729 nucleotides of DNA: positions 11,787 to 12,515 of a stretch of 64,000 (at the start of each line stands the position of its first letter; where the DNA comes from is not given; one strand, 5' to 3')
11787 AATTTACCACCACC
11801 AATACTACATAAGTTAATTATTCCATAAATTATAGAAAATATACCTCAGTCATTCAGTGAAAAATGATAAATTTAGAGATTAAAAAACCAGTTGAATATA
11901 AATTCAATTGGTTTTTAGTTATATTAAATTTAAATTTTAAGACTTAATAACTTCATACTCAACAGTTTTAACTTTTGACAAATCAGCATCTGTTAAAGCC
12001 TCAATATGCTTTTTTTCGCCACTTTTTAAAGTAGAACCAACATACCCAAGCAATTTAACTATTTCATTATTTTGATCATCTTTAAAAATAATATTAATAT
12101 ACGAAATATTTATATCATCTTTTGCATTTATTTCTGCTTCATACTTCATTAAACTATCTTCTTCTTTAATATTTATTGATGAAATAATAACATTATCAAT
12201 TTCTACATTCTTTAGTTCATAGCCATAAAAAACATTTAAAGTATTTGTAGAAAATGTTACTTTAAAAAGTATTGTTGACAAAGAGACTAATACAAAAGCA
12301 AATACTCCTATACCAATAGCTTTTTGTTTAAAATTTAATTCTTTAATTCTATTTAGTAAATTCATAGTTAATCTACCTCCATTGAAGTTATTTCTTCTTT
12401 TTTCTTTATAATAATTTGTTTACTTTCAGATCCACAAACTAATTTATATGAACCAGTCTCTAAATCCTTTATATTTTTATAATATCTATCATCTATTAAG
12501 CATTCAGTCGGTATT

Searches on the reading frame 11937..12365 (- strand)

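Call 6: search_protein_families(library=ncbifam, proteins=[window:11937-12365:-], max_evalue=0.01)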
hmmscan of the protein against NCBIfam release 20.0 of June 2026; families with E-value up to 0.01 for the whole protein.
window:11937-12365:- (142 aa): 1 family
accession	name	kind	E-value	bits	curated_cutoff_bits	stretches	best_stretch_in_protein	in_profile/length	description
NF038353.1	FxLYD_dom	domain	0.0061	16.4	23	0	82-139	15-69/71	FxLYD domain-containing protein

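Call 7: search_protein_families(library=pfam, proteins=[window:11937-12365:-], max_evalue=0.01)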
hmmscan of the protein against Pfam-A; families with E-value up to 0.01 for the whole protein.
window:11937-12365:- (142 aa): 1 family
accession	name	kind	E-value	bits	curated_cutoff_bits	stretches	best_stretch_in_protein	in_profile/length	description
PF13306.12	LRR_5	-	0.0051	17.1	27.7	1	7-61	13-67/127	BspA type Leucine rich repeat region (6 copies)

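Call 25: search_protein_families(library=phrogs, proteins=[window:11937-12365:-], max_evalue=0.01)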
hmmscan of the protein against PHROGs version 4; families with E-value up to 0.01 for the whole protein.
window:11937-12365:- (142 aa): 0 families
